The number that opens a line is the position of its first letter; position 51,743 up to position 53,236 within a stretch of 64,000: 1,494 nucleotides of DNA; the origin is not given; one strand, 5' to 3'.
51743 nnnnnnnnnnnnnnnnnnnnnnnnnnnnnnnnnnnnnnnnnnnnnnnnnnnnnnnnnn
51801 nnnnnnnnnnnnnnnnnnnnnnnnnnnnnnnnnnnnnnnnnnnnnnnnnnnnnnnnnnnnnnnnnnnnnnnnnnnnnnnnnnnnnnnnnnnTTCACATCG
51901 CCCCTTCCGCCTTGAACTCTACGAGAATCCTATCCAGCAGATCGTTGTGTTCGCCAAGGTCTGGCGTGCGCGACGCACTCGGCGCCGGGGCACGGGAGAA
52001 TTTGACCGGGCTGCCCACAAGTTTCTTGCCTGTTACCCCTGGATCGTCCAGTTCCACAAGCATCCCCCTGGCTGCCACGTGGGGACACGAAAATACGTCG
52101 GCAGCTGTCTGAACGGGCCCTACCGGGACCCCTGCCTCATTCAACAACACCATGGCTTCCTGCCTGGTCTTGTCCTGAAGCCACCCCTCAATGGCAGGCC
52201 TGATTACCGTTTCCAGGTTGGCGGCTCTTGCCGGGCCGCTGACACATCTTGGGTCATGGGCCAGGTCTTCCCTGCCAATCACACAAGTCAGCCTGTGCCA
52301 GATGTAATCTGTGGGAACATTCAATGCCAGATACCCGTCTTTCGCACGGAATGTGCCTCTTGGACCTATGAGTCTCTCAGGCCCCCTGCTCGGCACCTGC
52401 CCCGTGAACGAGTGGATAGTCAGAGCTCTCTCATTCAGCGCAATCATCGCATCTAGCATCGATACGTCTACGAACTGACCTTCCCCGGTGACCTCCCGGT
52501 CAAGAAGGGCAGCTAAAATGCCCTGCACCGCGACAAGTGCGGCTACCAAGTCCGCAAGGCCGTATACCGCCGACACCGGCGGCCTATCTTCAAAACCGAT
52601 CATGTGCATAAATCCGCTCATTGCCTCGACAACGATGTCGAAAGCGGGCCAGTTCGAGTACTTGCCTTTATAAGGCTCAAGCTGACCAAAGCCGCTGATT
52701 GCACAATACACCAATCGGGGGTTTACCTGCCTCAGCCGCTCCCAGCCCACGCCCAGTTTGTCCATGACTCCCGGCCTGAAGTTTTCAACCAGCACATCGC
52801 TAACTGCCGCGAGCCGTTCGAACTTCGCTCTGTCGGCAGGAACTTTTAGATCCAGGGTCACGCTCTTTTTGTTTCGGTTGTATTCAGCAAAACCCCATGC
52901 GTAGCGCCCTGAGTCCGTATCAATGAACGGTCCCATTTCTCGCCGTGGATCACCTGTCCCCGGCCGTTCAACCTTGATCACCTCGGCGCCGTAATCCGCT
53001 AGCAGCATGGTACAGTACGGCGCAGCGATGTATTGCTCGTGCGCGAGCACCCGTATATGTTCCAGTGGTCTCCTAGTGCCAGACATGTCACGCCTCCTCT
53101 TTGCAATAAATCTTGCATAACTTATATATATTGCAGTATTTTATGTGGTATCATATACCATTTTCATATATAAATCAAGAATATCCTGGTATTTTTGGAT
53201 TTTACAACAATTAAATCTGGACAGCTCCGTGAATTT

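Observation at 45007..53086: MurR-regulated catabolic island: class-III aminotransferase + TAXI-TRAP (with DUF1850) + thiolase + family-III CoA-transferase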

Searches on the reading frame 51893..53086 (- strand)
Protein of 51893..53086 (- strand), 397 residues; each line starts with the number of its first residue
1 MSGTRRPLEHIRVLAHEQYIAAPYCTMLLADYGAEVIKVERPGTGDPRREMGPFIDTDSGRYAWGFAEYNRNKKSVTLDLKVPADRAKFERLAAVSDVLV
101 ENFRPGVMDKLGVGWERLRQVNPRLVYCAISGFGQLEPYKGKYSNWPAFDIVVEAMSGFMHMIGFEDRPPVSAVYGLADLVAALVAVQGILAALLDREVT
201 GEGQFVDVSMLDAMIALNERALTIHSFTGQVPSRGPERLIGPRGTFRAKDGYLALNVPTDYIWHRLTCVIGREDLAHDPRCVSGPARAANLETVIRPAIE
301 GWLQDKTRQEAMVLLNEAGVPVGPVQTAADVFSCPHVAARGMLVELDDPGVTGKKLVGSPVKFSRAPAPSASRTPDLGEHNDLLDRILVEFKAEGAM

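Call 3: search_protein_families(library=pfam, proteins=[window:51893-53086:-])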
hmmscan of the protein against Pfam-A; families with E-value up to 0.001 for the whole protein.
window:51893-53086:- (397 aa): 1 family
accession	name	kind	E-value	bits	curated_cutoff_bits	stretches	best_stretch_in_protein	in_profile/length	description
PF02515.22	CoA_transf_3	-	4.6e-122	408.1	23.3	1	8-381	1-366/366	CoA-transferase family III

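Call 4: search_protein_families(library=ncbifam, proteins=[window:51893-53086:-])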
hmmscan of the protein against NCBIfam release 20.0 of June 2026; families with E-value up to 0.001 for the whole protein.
window:51893-53086:- (397 aa): 7 families
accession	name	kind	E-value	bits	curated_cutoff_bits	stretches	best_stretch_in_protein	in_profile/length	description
NF041294.1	Scnl_mescCoAtase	equivalog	3.4e-95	319.4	700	1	8-382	4-377/381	succinyl-CoA:mesaconate CoA-transferase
NF052585.1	SucGlutTfsCaiB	equivalog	8.9e-77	258.3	750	1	4-391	4-388/394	succinate--glutarate CoA-transferase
NF003809.0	PRK05398.1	subfamily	3.4e-72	243.3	442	2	6-217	3-207/416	formyl-CoA transferase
NF008511.0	PRK11430.1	equivalog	3.8e-72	243.5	522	1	5-371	7-361/381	CoA:oxalate CoA-transferase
TIGR03253.1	oxalate_frc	equivalog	3.2e-68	230.3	504.2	2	6-217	2-206/416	formyl-CoA transferase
NF002914.1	PRK03525.1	equivalog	2.5e-32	112.3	413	1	7-379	9-372/400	L-carnitine CoA-transferase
TIGR04253.1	mesacon_CoA_iso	equivalog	1e-19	70.8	725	1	9-383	4-378/403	2-methylfumaryl-CoA isomerase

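Call 15: search_solved_structures(query=window:51893-53086:-, max_evalue=1e-20)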
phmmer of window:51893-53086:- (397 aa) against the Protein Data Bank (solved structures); distinct sequences matched with E-value up to 1e-20: 33.
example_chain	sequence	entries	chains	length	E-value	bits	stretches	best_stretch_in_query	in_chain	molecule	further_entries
4ed9_A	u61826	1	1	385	1e-64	222.1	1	5-382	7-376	CAIB/BAIF family protein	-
4hl6_A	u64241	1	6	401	1.4e-64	221.7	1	5-371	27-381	Uncharacterized protein YfdE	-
9br6_A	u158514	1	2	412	1.4e-60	208.5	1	6-383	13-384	Succinate--hydroxymethylglutarate CoA-transferase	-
9br7_A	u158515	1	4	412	2.2e-60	207.8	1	6-383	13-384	Succinate--hydroxymethylglutarate CoA-transferase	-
10uh_A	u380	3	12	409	1.6e-54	188.6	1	7-380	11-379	Formyl-coenzyme a transferase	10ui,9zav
1pqy_A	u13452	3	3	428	6.3e-50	173.4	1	6-217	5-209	Hypothetical protein yfdW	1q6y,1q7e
1pt5_A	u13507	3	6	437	7.1e-50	173.2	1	6-217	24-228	Hypothetical protein yfdW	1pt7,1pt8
9fn0_B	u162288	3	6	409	9.7e-47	162.9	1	4-381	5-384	Subunit of Benzylsuccinate CoA-transferase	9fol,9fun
3ubm_A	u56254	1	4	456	1.2e-46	162.7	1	4-217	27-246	Formyl-CoA:oxalate CoA-transferase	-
5yit_A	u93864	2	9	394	1.6e-45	159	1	3-383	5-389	CoA transferase III | Uncharacterized protein Rv3272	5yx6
5yiy_A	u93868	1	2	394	1.4e-44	155.8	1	3-383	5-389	CoA transferase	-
2vjp_A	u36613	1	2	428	7e-43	150.2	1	6-217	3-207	FORMYL-COENZYME A TRANSFERASE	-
2vjo_A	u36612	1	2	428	7.5e-43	150.1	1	6-217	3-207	FORMYL-COENZYME A TRANSFERASE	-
2vjq_A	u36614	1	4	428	7.9e-43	150.1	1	6-217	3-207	FORMYL-COENZYME A TRANSFERASE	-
2vjn_A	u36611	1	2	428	1.3e-42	149.3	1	6-217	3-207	FORMYL-COENZYME A TRANSFERASE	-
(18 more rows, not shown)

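Call 46: find_homologous_proteins(query=window:51893-53086:-, max_evalue=1e-60)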
Query window:51893-53086:- (397 aa): 4683 proteins with E <= 1e-60 among 8000 candidates; the best 120 are listed.
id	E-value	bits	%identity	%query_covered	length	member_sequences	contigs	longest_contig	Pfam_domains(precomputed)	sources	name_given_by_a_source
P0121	1.9e-261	885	97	100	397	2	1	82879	PF02515.23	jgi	-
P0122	1.5e-169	582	65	98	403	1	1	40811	PF02515.23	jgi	jgi:formyl-CoA transferase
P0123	4.0e-168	578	66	98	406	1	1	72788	PF02515.23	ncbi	ncbi:MAG: CoA transferase [Bacillota bacterium]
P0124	2.5e-167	575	64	98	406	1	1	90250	PF02515.23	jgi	-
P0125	7.0e-166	570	65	99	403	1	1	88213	PF02515.23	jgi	-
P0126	6.2e-162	557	66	95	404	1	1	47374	PF02515.23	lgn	-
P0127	8.1e-151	521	64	93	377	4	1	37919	PF02515.23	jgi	jgi:formyl-CoA transferase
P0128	2.7e-146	506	60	97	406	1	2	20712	PF02515.23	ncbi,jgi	-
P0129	9.7e-146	504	61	96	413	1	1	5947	PF02515.23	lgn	-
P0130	2.9e-144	499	59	95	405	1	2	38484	PF02515.23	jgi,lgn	-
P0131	3.7e-144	499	58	95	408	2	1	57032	PF02515.23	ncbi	ncbi:MAG: CoA transferase [Bacillota bacterium]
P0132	4.8e-144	498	57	100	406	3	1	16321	PF02515.23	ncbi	-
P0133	5.0e-144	498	58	96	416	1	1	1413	PF02515.23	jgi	jgi:formyl-CoA transferase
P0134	2.0e-143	496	58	97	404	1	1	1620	PF02515.23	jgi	-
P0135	1.2e-142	494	58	95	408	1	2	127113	PF02515.23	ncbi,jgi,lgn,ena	-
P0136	3.4e-142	492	59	95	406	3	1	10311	PF02515.23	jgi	-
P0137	5.2e-142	492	56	99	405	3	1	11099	PF02515.23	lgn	-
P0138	3.5e-141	489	55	96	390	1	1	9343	PF02515.23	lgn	-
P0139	4.9e-141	488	59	95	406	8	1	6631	PF02515.23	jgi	jgi:formyl-CoA transferase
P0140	5.9e-141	488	59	98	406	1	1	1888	PF02515.23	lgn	-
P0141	9.3e-141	487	58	97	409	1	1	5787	PF02515.23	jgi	jgi:formyl-CoA transferase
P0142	2.6e-140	486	58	97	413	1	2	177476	PF02515.23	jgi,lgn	-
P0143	3.4e-140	486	57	99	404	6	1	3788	PF02515.23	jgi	-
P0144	4.1e-140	485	58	95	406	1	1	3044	PF02515.23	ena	-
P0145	4.2e-140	485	57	96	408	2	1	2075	PF02515.23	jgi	-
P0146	5.5e-140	485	57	95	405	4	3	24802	PF02515.23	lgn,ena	-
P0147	1.3e-139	484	57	97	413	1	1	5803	PF02515.23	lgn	-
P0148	1.7e-139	483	56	97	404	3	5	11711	PF02515.23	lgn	-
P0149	2.6e-139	483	59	93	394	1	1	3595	PF02515.23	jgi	jgi:formyl-CoA transferase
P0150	5.8e-139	481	55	97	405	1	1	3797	PF02515.23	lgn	-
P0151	6.3e-139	481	56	98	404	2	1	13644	PF02515.23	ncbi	-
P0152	1.4e-138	480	58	96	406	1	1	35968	PF02515.23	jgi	jgi:formyl-CoA transferase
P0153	2.3e-138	480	59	95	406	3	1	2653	PF02515.23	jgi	jgi:CoA:oxalate CoA-transferase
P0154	2.6e-138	479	58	98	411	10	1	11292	PF02515.23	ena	-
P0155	5.8e-137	475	59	96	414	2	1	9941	PF02515.23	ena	-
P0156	5.8e-137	475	56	99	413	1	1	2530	PF02515.23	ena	-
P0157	6.3e-137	475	55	98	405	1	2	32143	PF02515.23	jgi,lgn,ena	-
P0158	8.5e-137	474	57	99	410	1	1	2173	PF02515.23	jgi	jgi:formyl-CoA transferase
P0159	1.4e-136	474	59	95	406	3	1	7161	PF02515.23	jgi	jgi:CoA:oxalate CoA-transferase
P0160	2.0e-136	473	58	95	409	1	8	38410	PF02515.23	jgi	jgi:CoA:oxalate CoA-transferase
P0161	3.4e-136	472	58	95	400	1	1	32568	PF02515.23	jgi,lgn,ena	-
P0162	3.5e-136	472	57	98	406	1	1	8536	PF02515.23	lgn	-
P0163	3.5e-136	472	58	98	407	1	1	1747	PF02515.23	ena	-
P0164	4.4e-136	472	57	98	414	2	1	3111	PF02515.23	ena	-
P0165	7.4e-136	471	57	98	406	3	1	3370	PF02515.23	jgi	jgi:formyl-CoA transferase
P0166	8.5e-136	471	58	95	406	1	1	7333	PF02515.23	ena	-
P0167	1.2e-135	471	58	95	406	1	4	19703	PF02515.23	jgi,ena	jgi:formyl-CoA transferase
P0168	1.7e-135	470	56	99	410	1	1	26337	PF02515.23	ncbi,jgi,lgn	jgi:CoA:oxalate CoA-transferase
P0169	2.1e-135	470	57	98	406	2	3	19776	PF02515.23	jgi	jgi:CoA:oxalate CoA-transferase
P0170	2.3e-135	470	58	98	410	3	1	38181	PF02515.23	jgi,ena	jgi:formyl-CoA transferase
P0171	2.4e-135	470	58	95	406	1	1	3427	PF02515.23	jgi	-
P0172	2.5e-135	470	58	95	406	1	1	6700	PF02515.23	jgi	-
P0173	2.5e-135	469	59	96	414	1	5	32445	PF02515.23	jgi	-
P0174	2.6e-135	469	56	98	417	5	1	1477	PF02515.23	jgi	jgi:formyl-CoA transferase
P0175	2.7e-135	469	58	96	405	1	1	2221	PF02515.23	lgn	-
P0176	3.3e-135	469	58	95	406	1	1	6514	PF02515.23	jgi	jgi:formyl-CoA transferase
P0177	4.7e-135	469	58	96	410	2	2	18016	PF02515.23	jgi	jgi:CoA:oxalate CoA-transferase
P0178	5.6e-135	468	57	97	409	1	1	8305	PF02515.23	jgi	jgi:formyl-CoA transferase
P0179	5.7e-135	468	58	95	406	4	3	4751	PF02515.23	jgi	jgi:CoA:oxalate CoA-transferase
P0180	5.8e-135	468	56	95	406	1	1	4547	PF02515.23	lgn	-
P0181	6.9e-135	468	58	96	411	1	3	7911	PF02515.23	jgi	jgi:CoA:oxalate CoA-transferase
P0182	8.1e-135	468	57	97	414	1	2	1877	PF02515.23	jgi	jgi:formyl-CoA transferase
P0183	9.1e-135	468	56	97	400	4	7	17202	PF02515.23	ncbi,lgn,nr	ncbi:MAG: CoA transferase [Bacteroidetes bacterium]|nr:CoA transferase [Bacteroidota bacterium]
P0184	1.1e-134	467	58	96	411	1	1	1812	PF02515.23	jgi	-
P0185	1.1e-134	467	58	98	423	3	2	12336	PF02515.23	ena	-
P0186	1.2e-134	467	56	98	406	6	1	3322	PF02515.23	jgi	jgi:formyl-CoA transferase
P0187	1.3e-134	467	58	96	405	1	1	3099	PF02515.23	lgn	-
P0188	1.5e-134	467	57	97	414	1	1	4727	PF02515.23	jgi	jgi:formyl-CoA transferase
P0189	1.5e-134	467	56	99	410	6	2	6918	PF02515.23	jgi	jgi:formyl-CoA transferase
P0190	1.5e-134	467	57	95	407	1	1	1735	PF02515.23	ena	-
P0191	1.6e-134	467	56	99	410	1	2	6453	PF02515.23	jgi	jgi:CoA:oxalate CoA-transferase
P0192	1.6e-134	467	55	97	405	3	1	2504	PF02515.23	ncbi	ncbi:MAG: CaiB/BaiF CoA transferase family protein, partial [Anaerolineae bacterium]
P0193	1.7e-134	467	58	95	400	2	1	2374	PF02515.23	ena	-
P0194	2.2e-134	466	58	95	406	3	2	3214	PF02515.23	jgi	jgi:formyl-CoA transferase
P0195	2.2e-134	466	56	95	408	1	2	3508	PF02515.23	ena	-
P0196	2.3e-134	466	58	96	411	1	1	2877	PF02515.23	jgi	jgi:CoA:oxalate CoA-transferase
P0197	2.5e-134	466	56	99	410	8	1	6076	PF02515.23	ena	-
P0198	2.6e-134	466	58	95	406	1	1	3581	PF02515.23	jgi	-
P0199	2.9e-134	466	55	99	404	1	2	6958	PF02515.23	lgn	-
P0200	3.3e-134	466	58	95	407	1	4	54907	PF02515.23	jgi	jgi:CoA:oxalate CoA-transferase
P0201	3.5e-134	466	57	97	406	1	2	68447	PF02515.23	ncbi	-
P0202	3.5e-134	466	57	95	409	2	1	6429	PF02515.23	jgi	jgi:CoA:oxalate CoA-transferase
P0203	4.2e-134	465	57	95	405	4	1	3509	PF02515.23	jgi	jgi:crotonobetainyl-CoA:carnitine CoA-transferase CaiB-like acyl-CoA transferase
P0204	4.5e-134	465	55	98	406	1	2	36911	PF02515.23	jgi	jgi:formyl-CoA transferase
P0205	4.9e-134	465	57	95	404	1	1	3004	PF02515.23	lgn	-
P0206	5.9e-134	465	56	97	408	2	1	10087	PF02515.23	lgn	-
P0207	6.2e-134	465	58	95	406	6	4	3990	PF02515.23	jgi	jgi:formyl-CoA transferase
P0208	6.8e-134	465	57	95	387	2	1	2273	PF02515.23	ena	-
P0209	6.9e-134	465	56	99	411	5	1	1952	PF02515.23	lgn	-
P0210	6.9e-134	465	56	97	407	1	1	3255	PF02515.23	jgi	-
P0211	8.2e-134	465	57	96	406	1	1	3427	PF02515.23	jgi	jgi:CoA:oxalate CoA-transferase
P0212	8.7e-134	464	58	95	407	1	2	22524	PF02515.23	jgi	jgi:CoA:oxalate CoA-transferase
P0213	8.9e-134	464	56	97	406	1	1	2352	PF02515.23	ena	-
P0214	1.0e-133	464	55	99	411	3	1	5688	PF02515.23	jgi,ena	-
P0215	1.4e-133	464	57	95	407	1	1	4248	PF02515.23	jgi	jgi:CoA:oxalate CoA-transferase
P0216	1.5e-133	464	57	95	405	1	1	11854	PF02515.23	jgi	-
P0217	1.5e-133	464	55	98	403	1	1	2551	PF02515.23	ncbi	-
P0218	1.7e-133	464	57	95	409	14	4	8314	PF02515.23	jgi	jgi:CoA:oxalate CoA-transferase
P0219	2.0e-133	463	55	98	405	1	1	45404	PF02515.23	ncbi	-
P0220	2.0e-133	463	57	95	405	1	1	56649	PF02515.23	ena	-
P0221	2.1e-133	463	57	95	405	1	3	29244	PF02515.23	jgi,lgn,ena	jgi:crotonobetainyl-CoA:carnitine CoA-transferase CaiB-like acyl-CoA transferase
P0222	2.2e-133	463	56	98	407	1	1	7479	PF02515.23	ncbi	ncbi:MAG: CaiB/BaiF CoA transferase family protein [Anaerolineae bacterium]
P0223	2.5e-133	463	57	96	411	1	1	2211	PF02515.23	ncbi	ncbi:MAG: CaiB/BaiF CoA transferase family protein [Anaerolineae bacterium]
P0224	2.5e-133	463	56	97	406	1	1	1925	PF02515.23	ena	-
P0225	2.6e-133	463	55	97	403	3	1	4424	PF02515.23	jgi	jgi:formyl-CoA transferase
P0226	3.0e-133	463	56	98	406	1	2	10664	PF02515.23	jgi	jgi:CoA:oxalate CoA-transferase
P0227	3.9e-133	462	55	99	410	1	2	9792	PF02515.23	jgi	jgi:CoA:oxalate CoA-transferase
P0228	3.9e-133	462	56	97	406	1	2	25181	PF02515.23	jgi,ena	-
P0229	4.0e-133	462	57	95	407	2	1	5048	PF02515.23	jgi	jgi:CoA:oxalate CoA-transferase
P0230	4.1e-133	462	57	95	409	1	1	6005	PF02515.23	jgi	jgi:CoA:oxalate CoA-transferase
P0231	4.3e-133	462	56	97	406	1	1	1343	PF02515.23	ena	-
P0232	4.5e-133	462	56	95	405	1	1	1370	PF02515.23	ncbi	-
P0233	4.5e-133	462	56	95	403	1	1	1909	PF02515.23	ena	-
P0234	4.9e-133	462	57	96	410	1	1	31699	PF02515.23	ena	-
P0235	5.0e-133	462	57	96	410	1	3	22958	PF02515.23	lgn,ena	-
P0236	5.1e-133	462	57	96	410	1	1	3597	PF02515.23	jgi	jgi:CoA:oxalate CoA-transferase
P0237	5.3e-133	462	56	98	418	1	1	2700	PF02515.23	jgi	jgi:CoA:oxalate CoA-transferase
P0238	7.0e-133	461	56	97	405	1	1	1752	PF02515.23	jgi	jgi:CoA:oxalate CoA-transferase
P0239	7.1e-133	461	56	97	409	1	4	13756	PF02515.23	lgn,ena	-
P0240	9.0e-133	461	54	99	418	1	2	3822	PF02515.23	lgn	-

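Call 48: find_encoding_contigs(protein=P0123, flank=10000, max_places=1)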
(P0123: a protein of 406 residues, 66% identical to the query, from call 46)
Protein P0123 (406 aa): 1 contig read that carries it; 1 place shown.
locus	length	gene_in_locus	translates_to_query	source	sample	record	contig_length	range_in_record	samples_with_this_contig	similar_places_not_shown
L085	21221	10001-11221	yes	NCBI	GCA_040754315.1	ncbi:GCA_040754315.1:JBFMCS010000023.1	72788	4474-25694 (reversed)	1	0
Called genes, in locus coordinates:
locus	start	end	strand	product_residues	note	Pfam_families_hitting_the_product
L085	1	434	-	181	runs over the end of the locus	PF00376:MerR, PF13411:MerR_1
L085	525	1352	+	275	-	PF01972:SDH_protease, PF25145:NfeD1b_N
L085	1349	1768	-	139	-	PF00892:EamA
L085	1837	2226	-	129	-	PF06347:SH3_4, PF08239:SH3_3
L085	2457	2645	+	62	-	PF10133:CooT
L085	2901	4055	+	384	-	PF13458:Peripla_BP_6, PF13433:Peripla_BP_5, PF01094:ANF_receptor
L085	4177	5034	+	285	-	PF02653:BPD_transp_2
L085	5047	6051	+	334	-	PF02653:BPD_transp_2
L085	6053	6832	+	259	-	PF13476:AAA_23 (faint), PF00005:ABC_tran, PF13304:AAA_21 (faint), PF12399:BCA_ABC_TP_C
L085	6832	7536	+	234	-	PF13555:AAA_29 (weak), PF00005:ABC_tran, PF13304:AAA_21 (faint)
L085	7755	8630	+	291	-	PF01418:HTH_6, PF01380:SIS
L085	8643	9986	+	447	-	PF00202:Aminotran_3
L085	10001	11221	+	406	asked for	PF02515:CoA_transf_3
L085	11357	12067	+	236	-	PF00005:ABC_tran, PF13304:AAA_21 (faint), PF12399:BCA_ABC_TP_C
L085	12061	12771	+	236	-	PF00005:ABC_tran, PF13304:AAA_21 (faint)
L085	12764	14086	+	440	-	PF13433:Peripla_BP_5, PF13458:Peripla_BP_6, PF01094:ANF_receptor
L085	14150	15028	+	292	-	PF02653:BPD_transp_2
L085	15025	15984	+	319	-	PF02653:BPD_transp_2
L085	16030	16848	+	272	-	PF00795:CN_hydrolase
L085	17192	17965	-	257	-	PF12728:HTH_17, PF05685:Uma2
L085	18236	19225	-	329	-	PF02423:OCD_Mu_crystall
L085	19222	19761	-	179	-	PF01558:POR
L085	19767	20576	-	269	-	PF02775:TPP_enzyme_C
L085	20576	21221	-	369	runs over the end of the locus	PF01855:POR_N, PF17147:PFOR_II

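Call 49: find_encoding_contigs(protein=P0124, flank=10000, max_places=1)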
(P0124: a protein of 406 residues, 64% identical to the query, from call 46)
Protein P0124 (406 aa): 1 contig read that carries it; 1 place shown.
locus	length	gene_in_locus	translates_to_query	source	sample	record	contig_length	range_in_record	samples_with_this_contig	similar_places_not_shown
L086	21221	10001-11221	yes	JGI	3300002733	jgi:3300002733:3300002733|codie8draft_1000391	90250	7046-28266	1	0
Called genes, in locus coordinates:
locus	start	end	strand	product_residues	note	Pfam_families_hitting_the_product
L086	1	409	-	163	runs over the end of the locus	PF00376:MerR, PF13411:MerR_1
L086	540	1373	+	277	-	PF01972:SDH_protease, PF25145:NfeD1b_N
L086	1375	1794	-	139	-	PF00892:EamA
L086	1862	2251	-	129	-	PF06347:SH3_4, PF08239:SH3_3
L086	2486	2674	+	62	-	PF10133:CooT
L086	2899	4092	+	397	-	PF13433:Peripla_BP_5, PF13458:Peripla_BP_6, PF01094:ANF_receptor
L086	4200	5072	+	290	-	PF02653:BPD_transp_2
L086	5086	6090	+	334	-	PF02653:BPD_transp_2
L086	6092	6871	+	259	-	PF13476:AAA_23 (faint), PF00005:ABC_tran, PF13304:AAA_21 (faint), PF12399:BCA_ABC_TP_C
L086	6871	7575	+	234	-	PF13555:AAA_29 (weak), PF00005:ABC_tran, PF13304:AAA_21 (faint)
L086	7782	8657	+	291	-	PF01418:HTH_6, PF01380:SIS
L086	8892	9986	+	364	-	-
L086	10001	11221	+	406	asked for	PF02515:CoA_transf_3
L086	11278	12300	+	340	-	PF16868:NMT1_3, PF09084:NMT1, PF12974:Phosphonate-bd (weak)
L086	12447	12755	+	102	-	PF08905:DUF1850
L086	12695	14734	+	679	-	PF06808:DctM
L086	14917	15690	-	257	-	PF12728:HTH_17, PF05685:Uma2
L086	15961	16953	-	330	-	PF02423:OCD_Mu_crystall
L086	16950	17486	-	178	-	PF01558:POR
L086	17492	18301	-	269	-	PF02775:TPP_enzyme_C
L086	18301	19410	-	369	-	PF01855:POR_N, PF17147:PFOR_II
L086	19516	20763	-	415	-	PF00926:DHBP_synthase, PF00925:GTP_cyclohydro2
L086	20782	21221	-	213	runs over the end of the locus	PF00677:Lum_binding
